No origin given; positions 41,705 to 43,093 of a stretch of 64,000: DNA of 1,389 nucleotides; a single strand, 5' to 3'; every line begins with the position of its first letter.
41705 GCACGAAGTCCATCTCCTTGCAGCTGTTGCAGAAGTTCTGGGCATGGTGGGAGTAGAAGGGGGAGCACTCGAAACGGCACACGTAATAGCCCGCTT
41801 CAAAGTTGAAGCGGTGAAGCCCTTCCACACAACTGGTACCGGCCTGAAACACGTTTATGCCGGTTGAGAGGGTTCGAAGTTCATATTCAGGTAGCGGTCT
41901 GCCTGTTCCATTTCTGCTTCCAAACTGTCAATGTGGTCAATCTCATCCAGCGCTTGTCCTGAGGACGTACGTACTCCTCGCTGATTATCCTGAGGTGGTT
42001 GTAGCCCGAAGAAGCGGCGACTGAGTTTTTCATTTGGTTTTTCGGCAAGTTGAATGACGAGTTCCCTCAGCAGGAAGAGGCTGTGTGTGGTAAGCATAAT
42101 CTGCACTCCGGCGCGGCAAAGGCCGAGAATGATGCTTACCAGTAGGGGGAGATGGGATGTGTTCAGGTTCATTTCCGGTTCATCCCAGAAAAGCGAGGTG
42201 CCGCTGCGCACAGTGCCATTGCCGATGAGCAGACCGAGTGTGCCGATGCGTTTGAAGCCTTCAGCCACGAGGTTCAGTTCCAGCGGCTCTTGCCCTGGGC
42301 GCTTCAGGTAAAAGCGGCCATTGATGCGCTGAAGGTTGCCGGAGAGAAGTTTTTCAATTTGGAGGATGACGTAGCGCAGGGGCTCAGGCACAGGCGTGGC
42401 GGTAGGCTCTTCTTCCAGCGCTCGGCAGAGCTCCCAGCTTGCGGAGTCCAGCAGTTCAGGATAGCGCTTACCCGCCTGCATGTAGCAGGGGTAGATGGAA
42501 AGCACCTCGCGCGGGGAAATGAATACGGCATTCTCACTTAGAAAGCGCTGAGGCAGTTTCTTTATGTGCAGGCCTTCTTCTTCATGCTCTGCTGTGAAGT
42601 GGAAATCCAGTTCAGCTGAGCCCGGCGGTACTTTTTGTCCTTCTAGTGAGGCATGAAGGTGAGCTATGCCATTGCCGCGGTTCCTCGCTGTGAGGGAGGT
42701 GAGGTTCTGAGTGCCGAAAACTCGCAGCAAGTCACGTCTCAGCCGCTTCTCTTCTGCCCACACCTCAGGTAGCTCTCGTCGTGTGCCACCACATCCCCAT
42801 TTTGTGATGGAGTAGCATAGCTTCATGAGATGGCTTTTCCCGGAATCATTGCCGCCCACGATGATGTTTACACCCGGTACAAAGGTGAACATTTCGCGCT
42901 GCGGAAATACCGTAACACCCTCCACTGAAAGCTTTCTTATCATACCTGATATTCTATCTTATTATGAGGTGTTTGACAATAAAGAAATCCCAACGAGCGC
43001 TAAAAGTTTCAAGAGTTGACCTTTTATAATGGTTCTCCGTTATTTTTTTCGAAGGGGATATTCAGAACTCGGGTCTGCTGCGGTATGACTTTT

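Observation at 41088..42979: ABC-type ATPase plus PD-(D/E)xK-like nuclease gene pair: candidate undescribed two-gene defence module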

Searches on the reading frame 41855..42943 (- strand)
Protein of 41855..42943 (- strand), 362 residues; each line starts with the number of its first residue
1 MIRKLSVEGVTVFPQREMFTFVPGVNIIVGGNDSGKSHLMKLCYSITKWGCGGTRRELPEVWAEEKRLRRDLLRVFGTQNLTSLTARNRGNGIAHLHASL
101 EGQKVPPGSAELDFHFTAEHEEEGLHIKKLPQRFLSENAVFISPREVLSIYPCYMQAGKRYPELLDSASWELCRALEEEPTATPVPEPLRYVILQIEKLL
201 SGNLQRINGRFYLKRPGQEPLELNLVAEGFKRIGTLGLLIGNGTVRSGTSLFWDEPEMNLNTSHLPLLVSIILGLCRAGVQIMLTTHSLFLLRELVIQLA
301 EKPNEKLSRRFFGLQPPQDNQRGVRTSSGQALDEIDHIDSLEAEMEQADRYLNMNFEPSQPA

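Call 3: search_protein_families(library=pfam, proteins=[window:41855-42943:-], max_evalue=1)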
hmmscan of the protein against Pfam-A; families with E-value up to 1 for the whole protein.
window:41855-42943:- (362 aa): 5 families
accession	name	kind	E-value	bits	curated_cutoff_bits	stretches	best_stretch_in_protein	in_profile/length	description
PF13304.12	AAA_21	-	5.3e-14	53.4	27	2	196-292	220-303/304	AAA domain, putative AbiEii toxin, Type IV TA system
PF13175.12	AAA_15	-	6.2e-06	26.5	32.1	2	250-290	331-372/374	AAA ATPase domain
PF13476.12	AAA_23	-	0.00066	20.8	27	1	4-40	1-36/201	AAA domain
PF02463.25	SMC_N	-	0.00079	19.3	40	1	1-41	1-42/220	RecF/RecN/SMC N terminal domain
PF25045.1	vWA_Ro60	-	0.19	12.1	27.7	1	35-79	57-101/165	Ro60 vWA domain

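Call 4: search_protein_families(library=padloc, proteins=[window:41855-42943:-], max_evalue=1)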
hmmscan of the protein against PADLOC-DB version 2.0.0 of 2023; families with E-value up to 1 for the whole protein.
window:41855-42943:- (362 aa): 56 families (the best 25 are shown)
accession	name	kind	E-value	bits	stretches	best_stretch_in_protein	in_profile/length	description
PDLC04146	HEC-02B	-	1.3e-64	216.4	1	1-354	1-342/344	-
PDLC04213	HEC-02A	-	3.3e-58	195.8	1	1-337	1-315/337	-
PDLC04214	HEC-02A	-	1.2e-40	137.9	1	1-304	1-293/338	-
PDLC02980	AriA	-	4.1e-14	51.2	2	192-292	220-303/304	-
PDLC04033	PD-T4-4_A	-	6.7e-09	33.4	1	192-297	269-375/460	-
PDLC00102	GajA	-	2.7e-08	30.7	2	1-41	2-41/532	AAA ATPase domain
PDLC03878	NsnB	-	2.2e-07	29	2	244-313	233-304/345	-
PDLC02335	AbiLi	-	3e-07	27.8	1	1-295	49-243/326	AbiLi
PDLC02979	AriA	-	8.8e-07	27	2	218-291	292-372/373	-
PDLC04032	PD-T4-4_A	-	1e-06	26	1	248-295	347-394/474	-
PDLC00098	GajA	-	1.2e-06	25.5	2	1-41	2-41/534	AAA ATPase domain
PDLC02336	AbiLi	-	7.6e-06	23.7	2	209-315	211-313/340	AbiLi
PDLC02915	ATPase-Toprim_I-B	-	9.4e-06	22.7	2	251-300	259-307/623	-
PDLC04177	HEC-01A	-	1.2e-05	22.6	2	1-41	4-44/393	-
PDLC04664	PDC-M47A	-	2.3e-05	21.5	1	246-296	320-370/461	-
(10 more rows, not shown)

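Call 5: search_protein_families(library=ncbifam, proteins=[window:41855-42943:-], max_evalue=1)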
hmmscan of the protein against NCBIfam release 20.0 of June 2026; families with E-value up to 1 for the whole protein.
window:41855-42943:- (362 aa): 13 families
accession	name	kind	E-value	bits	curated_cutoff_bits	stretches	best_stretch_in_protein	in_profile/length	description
TIGR02673.1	FtsE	equivalog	0.0013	18.4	264.85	1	245-294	153-202/214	cell division ATP-binding protein FtsE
NF002981.0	PRK03695.1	equivalog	0.0014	18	281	1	246-289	154-197/253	vitamin B12 ABC transporter ATP-binding protein BtuD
NF011967.0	PRK15439.1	equivalog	0.0065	14.9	586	1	9-49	23-63/510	autoinducer 2 ABC transporter ATP-binding protein LsrA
NF040873.1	AztA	equivalog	0.012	15.1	220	0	26-54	21-49/191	zinc ABC transporter ATP-binding protein AztA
NF038234.1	retron_eff_Eco8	equivalog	0.012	14.2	250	0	24-42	24-42/679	retron Eco8 family effector endonuclease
NF002572.0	PRK02224.1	equivalog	0.044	12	1087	1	18-44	18-44/888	DNA double-strand break repair ATPase Rad50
NF010068.0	PRK13548.1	equivalog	0.045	12.8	261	0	248-289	162-203/261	heme ABC transporter ATP-binding protein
TIGR01166.1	cbiO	subfamily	0.052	13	211.8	0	250-289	148-187/190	cobalt ABC transporter, ATP-binding protein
TIGR01188.1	drrA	subfamily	0.12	11.7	312.45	1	240-289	135-184/302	daunorubicin resistance ABC transporter, ATP-binding protein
NF003034.1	PRK03918.1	equivalog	0.12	10.3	700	1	19-40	19-40/878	DNA double-strand break repair ATPase Rad50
TIGR02169.1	SMC_prok_A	equivalog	0.12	10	729.4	1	2-39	2-39/1165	chromosome segregation protein SMC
NF045487.1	ASRP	equivalog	0.2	10.2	300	1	13-41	5-32/593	archaea-specific SMC-related protein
NF041861.1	YtfR_transport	equivalog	0.23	9.8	850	1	247-289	155-197/492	galactofuranose ABC transporter, ATP-binding protein YtfR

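Call 20: find_homologous_proteins(query=window:41855-42943:-, max_evalue=0.001)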
Query window:41855-42943:- (362 aa): 2168 proteins with E <= 0.001 among 6784 candidates; the best 120 are listed.
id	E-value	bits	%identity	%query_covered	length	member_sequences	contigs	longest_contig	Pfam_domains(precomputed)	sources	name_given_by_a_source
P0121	1.8e-234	795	97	100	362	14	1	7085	PF13175.13,PF13304.13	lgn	-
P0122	5.9e-218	741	89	100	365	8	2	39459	PF13175.13,PF13304.13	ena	-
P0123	2.3e-214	729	88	100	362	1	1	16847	PF13175.13,PF13304.13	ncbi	-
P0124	4.0e-213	725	87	100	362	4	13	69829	PF13304.13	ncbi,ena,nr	ncbi:MAG: ATP-binding protein [Akkermansia sp.]|nr:ATP-binding protein [Akkermansia sp.]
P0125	1.3e-211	720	88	100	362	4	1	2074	PF13175.13,PF13304.13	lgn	-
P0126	6.8e-211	718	88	100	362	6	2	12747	PF13175.13,PF13304.13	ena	-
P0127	9.0e-211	717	88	100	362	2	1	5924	PF13175.13,PF13304.13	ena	-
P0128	3.2e-208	709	87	100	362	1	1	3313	PF13175.13,PF13304.13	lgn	-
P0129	1.1e-207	707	86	100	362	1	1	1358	PF13175.13,PF13304.13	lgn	-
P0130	2.9e-207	706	86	100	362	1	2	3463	PF13175.13,PF13304.13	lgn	-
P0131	3.9e-207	706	86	100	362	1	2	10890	PF13175.13,PF13304.13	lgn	-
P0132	4.2e-207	705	86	100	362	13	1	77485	PF13175.13,PF13304.13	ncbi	-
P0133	1.1e-206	704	86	100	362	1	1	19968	PF13175.13,PF13304.13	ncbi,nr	ncbi:MAG: AAA family ATPase [Akkermansia sp.]|nr:AAA family ATPase [Akkermansia sp.]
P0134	2.0e-206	703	86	100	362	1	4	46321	PF13175.13,PF13304.13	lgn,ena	-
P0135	2.0e-206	703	86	100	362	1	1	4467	PF13175.13,PF13304.13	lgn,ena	-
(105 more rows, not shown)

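Call 53: search_solved_structures(query=window:41855-42943:-, max_evalue=0.01)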
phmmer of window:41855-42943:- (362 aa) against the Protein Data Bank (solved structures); distinct sequences matched with E-value up to 0.01: 0.

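Call 60: search_dna_similar(query=window:41855-42943:-, collection=plasmids, mode=protein, max_rows=12)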
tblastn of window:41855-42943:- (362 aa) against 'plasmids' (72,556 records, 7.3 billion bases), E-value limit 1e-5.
Records with a match: 10; places in all: 10; records where one place covers at least 80% of the query: 5.
Best place of each record, by identity: <60% 10.
By first word of the organism name: Pseudanabaena 2; Clostridium 2; Paracoccus 1; Sulfuricystis 1; Polaromonas 1; Comamonas 1; Sphingobium 1; Methylomonas 1.
By predicted mobility (MOB-suite, as given by PLSDB): non-mobilizable 6; conjugative 3; mobilizable 1.
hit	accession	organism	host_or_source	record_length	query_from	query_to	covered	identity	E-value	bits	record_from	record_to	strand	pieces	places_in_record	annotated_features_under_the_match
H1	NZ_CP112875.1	Pseudanabaena galeata CCNP1313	-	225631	1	352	97%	31.1%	1e-36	148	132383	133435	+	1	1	ATP-binding protein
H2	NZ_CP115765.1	Paracoccus sp. SCSIO 75233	cell culture,sediment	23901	1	353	98%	31.0%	1e-30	130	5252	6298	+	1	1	AAA family ATPase | hypothetical protein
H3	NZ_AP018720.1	Sulfuricystis multivorans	-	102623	1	355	98%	30.3%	1e-35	145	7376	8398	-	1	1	ATP-binding protein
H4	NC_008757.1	Polaromonas naphthalenivorans CJ2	-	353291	2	308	85%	28.8%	4e-15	84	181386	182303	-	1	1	ATP-binding protein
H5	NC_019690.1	Pseudanabaena sp. PCC 7367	-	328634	25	307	78%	30.6%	9e-19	95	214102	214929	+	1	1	AAA family ATPase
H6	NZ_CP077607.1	Clostridium tagluense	single colony,lamb meat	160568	28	328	83%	25.7%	4e-14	81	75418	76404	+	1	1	ATP-binding protein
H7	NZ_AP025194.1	Comamonas thiooxydans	-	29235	25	297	75%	23.1%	3e-9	66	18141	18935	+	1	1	ATP-binding protein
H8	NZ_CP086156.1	Clostridium tagluense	single colony,Lamb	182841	196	338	40%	36.2%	7e-14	81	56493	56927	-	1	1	AAA family ATPase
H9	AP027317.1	Sphingobium sp. TomMM15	-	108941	217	338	34%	33.9%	1e-6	58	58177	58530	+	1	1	hypothetical protein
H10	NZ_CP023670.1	Methylomonas koyamae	-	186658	208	293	24%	43.8%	8e-7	59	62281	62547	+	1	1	ATP-binding protein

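Call 61: search_dna_similar(query=window:41855-42943:-, collection=phages, mode=protein, max_rows=12)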
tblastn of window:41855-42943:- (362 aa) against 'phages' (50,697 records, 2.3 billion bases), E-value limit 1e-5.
Records with a match: 2; places in all: 2; records where one place covers at least 80% of the query: 2.
Best place of each record, by identity: <60% 2.
By first word of the organism name: Bacteriophage 2.
By host as written in the record: - 2.
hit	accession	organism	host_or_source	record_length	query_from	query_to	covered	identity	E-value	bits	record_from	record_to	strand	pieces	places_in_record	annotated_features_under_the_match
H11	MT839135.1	Bacteriophage sp.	human fecal samples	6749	2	350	96%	27.2%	1e-25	114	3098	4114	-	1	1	record has no annotation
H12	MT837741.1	Bacteriophage sp.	human fecal samples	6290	2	314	86%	27.6%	1e-22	104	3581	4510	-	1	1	record has no annotation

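Call 63: get_annotated_region(hit=H2, flank=4000)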
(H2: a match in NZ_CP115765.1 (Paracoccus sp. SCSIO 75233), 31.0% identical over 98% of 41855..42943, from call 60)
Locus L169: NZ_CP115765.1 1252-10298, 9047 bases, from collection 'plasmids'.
description: Paracoccus sp. SCSIO 75233 plasmid p7, complete sequence
organism: Paracoccus sp. SCSIO 75233 (NCBI taxid 3017782)
taxonomy: Bacteria; Pseudomonadota; Alphaproteobacteria; Rhodobacterales; Paracoccaceae; Paracoccus; Paracoccus sp. SCSIO 75233
host: -; source: cell culture,sediment; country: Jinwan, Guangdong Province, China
typing (MOB-suite, as given by PLSDB): non-mobilizable
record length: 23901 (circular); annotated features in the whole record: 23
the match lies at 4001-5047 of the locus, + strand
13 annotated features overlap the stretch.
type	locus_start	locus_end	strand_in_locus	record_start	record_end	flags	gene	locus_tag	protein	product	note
CDS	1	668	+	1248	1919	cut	parA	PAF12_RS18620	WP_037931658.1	ParA family partition ATPase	-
CDS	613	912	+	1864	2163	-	-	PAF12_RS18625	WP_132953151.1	hypothetical protein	-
CDS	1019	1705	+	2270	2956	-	-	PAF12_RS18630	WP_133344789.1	DNA-processing protein DprA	GO:0009294 - DNA-mediated transformation [Evidence IEA]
CDS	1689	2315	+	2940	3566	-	-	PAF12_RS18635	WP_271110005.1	hypothetical protein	-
CDS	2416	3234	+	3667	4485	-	-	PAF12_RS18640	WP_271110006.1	hypothetical protein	-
CDS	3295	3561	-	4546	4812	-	-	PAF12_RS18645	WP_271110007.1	Txe/YoeB family addiction module toxin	GO:0008219 - cell death [Evidence IEA]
CDS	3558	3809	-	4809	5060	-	-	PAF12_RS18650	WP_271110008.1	type II toxin-antitoxin system prevent-host-death family antitoxin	GO:0008219 - cell death [Evidence IEA]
CDS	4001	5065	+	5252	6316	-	-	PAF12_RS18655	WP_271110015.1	AAA family ATPase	-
CDS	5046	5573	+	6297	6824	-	-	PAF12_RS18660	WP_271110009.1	hypothetical protein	-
CDS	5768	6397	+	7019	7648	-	-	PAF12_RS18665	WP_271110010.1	tyrosine-type recombinase/integrase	GO:0015074 - DNA integration [Evidence IEA]; GO:0006310 - DNA recombination [Evidence IEA]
CDS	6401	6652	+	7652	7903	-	-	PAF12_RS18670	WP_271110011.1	WGR domain-containing protein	-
CDS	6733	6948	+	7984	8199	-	-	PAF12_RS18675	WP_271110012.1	CopG family antitoxin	-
CDS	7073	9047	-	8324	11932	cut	-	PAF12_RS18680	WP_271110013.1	AAA family ATPase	-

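Call 64: get_annotated_region(hit=H3, flank=4000)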
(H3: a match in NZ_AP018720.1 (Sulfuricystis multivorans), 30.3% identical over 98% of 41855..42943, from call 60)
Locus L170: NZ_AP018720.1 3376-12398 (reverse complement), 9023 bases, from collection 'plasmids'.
description: Sulfuricystis multivorans strain J5B plasmid pSTJ2, complete sequence
organism: Sulfuricystis multivorans (NCBI taxid 2211108)
taxonomy: Bacteria; Pseudomonadota; Betaproteobacteria; Nitrosomonadales; Sterolibacteriaceae; Sulfuricystis; Sulfuricystis multivorans
host: -; source: -; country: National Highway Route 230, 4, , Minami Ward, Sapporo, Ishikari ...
typing (MOB-suite, as given by PLSDB): non-mobilizable
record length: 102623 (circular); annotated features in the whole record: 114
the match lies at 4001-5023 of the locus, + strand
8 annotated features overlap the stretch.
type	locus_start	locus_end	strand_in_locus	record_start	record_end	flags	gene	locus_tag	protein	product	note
CDS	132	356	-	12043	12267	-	-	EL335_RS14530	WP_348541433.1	hypothetical protein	-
CDS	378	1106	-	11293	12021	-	-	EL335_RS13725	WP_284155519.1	ParM/StbA family protein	GO:0030541 - plasmid partitioning [Evidence IEA]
CDS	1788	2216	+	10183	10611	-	mobI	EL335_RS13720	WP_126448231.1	conjugative transfer protein MobI(A/C)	-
CDS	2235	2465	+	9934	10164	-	-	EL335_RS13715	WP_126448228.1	DUF6290 family protein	-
CDS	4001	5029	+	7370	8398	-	-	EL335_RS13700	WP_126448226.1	ATP-binding protein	-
CDS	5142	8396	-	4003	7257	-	-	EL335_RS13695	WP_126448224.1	N-6 DNA methylase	-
CDS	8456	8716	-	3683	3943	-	-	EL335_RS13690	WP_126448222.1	hypothetical protein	-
CDS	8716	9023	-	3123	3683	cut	-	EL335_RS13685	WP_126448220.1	DNA-binding protein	-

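Call 65: predict_structure(alignment_id=A3)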
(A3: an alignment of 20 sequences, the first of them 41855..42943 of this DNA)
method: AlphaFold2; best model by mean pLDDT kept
length: 362 residues; sequences in the alignment: 20
mean_pLDDT: 82.6   pTM: 0.85
mean pLDDT of the five models: 82.6, 79.3, 73.3, 71.4, 65.5
residues with pLDDT >= 90: 134; 70-90: 169; 50-70: 46; < 50: 13
segments of 3 or more residues with pLDDT < 50: 54-58, 355-362
pLDDT, mean of each block of 10 residues (from residue 1): 91 89 93 85 88 54 77 83 74 86 75 84 72 74 80 80 75 87 88 96 92 95 89 94 92 89 91 96 87 91 93 80 79 78 59 48 38
secondary structure, 60 per line:
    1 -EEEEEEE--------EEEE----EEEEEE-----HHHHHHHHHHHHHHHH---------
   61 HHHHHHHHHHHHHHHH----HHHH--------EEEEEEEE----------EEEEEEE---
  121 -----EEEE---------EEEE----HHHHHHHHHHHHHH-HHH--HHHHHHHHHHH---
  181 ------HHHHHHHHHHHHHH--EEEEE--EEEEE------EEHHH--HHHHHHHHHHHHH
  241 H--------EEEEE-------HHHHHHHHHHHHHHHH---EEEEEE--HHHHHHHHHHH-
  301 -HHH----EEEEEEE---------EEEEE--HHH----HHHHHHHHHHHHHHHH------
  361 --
elements in order: E2-8 E17-20 E25-30 H36-51 H61-76 H81-84 E93-100 E111-117 E126-129 E139-142 H147-160 H167-177 H187-200 E203-207 E210-214 H228-241 E250-254 H262-277 E281-286 H289-299 E309-315 E325-329 H339-354

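Call 68: fold_search(model_id=the predicted structure, library=pdb)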
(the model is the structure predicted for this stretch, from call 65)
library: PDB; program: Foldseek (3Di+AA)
matches with E <= 10: 1526; with E <= 0.001: 679
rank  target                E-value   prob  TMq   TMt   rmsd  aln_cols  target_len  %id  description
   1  5h68_A                6.7e-14  1.00  0.53  0.58   7.6       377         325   17  Crystal structure of an engaged dimer of the Geobacillus stearothermophilus SMC head domain (released 2017-03-15)
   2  5xns_A                2.1e-13  1.00  0.52  0.47  14.9       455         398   14  Crystal structure of the Smc head domain with an extended coiled coil bound to the C-terminal domain of ScpA derived f (released 2017-08-02)
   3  5h68_B                5.7e-13  1.00  0.53  0.57   8.3       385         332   17  Crystal structure of an engaged dimer of the Geobacillus stearothermophilus SMC head domain (released 2017-03-15)
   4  8ro9_C                2.1e-12  1.00  0.53  0.58   6.9       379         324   13  Human cohesin SMC1A-HD(longCC-EQ)/RAD21-C complex - Open/closed P-loop conformation (released 2024-09-11)
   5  4i99_A                2.3e-12  1.00  0.54  0.60   7.7       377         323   14  Crystal structure of the SmcHead bound to the C-winged helix domain of ScpA (released 2013-01-30)
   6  4i99_B                3.4e-12  1.00  0.54  0.60   7.9       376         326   12  Crystal structure of the SmcHead bound to the C-winged helix domain of ScpA (released 2013-01-30)
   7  6qj2_A                3.6e-12  1.00  0.50  0.50  10.6       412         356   14  Crystal structure of the C. thermophilum condensin Smc4 ATPase head in complex with the C-terminal domain of Brn1 (released 2019-07-03)
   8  8eea_B                4.3e-12  1.00  0.54  0.53  10.3       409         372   11  Structure of E.coli Septu (PtuAB) complex (released 2023-12-27)
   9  8ro7_A                5.1e-12  1.00  0.53  0.57   7.6       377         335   14  Human cohesin SMC1A-HD(longCC)/RAD21-C complex - Open/closed P-loop conformation (released 2024-09-11)
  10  8rod_A                5.4e-12  1.00  0.55  0.56  10.0       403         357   14  Human cohesin SMC1A-HD(shortCC-EQ)/RAD21-C complex - Open/closed P-loop conformation (released 2024-09-11)
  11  8ro8_A                5.4e-12  1.00  0.53  0.54   9.1       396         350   14  Human cohesin SMC1A-HD(longCC-EQ)/RAD21-C complex - Apo closed P-loop conformation (released 2024-09-11)
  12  8roa_A                5.7e-12  1.00  0.51  0.54   8.4       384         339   15  Human cohesin SMC1A-HD(longCC-EQ)/RAD21-C complex - ADP-bound conformation (released 2024-09-11)
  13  9n69_D                8.0e-12  1.00  0.51  0.44  10.8       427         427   11  Structure of the retron IA complex with HNH nuclease in the "down" orientation (released 2025-04-23)
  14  8rof_A                8.5e-12  1.00  0.55  0.55  10.3       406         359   14  Human cohesin SMC1A-HD(shortCC-EQ)/RAD21-C complex - ADP-Mg-bound conformation (released 2024-09-11)
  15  8sux_F                8.5e-12  1.00  0.50  0.49  11.2       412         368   12  Structure of E. coli PtuA hexamer (released 2024-01-10)
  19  8eea_A                1.3e-11  1.00  0.52  0.50  11.4       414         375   12  Structure of E.coli Septu (PtuAB) complex (released 2023-12-27)
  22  9n69_C                1.5e-11  1.00  0.52  0.43  17.9       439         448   11  Structure of the retron IA complex with HNH nuclease in the "down" orientation (released 2025-04-23)
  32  8eea_C                3.9e-11  1.00  0.51  0.43  10.6       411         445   14  Structure of E.coli Septu (PtuAB) complex (released 2023-12-27)
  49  9nnb_D                1.3e-10  1.00  0.48  0.36  10.3       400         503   13  Cryo-EM structure of the Retron Ec78 complex, PtuA:PtuB:RT (4:2:1) (released 2025-10-08)
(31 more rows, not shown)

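Call 69: search_protein_families(library=padloc, proteins=[L169:4001-5065:+, L169:5046-5573:+], max_evalue=1e-10)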
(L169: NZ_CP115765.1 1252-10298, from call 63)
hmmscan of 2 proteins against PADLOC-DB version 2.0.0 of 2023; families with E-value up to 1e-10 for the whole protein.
L169:4001-5065:+ (354 aa): 16 families
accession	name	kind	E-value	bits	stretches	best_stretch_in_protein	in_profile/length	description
PDLC04146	HEC-02B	-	6e-149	493.7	1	1-351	1-343/344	-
PDLC04213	HEC-02A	-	6.9e-78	260.5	1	1-332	1-314/337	-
PDLC04214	HEC-02A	-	7.2e-54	181.3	1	1-303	1-294/338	-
PDLC02980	AriA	-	4.2e-21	74.2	1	24-291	1-303/304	-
PDLC04033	PD-T4-4_A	-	6.6e-17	59.8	1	190-297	268-376/460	-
PDLC02979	AriA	-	3.5e-15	54.7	0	249-289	330-371/373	-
PDLC03878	NsnB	-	1.7e-14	52.3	0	239-300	228-290/345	-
PDLC04664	PDC-M47A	-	3.3e-12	44.1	0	249-297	324-372/461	-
PDLC00096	GajA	-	3.7e-12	43.8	0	14-60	16-62/630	AAA ATPase domain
PDLC02915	ATPase-Toprim_I-B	-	5.6e-12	43.3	0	248-294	257-302/623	-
PDLC00091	GajA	-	1.1e-11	42.3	0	17-49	19-51/627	AAA ATPase domain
PDLC02981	AriAB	-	1.7e-11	41.5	0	250-293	334-379/694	-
PDLC04032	PD-T4-4_A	-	1.8e-11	41.7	1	188-295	285-395/474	-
PDLC02335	AbiLi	-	1.8e-11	41.7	1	1-297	49-243/326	AbiLi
PDLC00071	GajA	-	2e-11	41.4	0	4-108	5-114/588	AAA ATPase domain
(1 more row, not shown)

L169:5046-5573:+ (175 aa): 1 family
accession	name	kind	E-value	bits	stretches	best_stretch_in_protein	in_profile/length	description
PDLC04145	HEC-02A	-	4.7e-57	190.9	1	9-166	4-161/170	-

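Call 71: find_encoding_contigs(protein=window:41855-42943:-, flank=3000, max_places=4)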
Protein window:41855-42943:- (362 aa): no gene with exactly this product is on record in the collection.
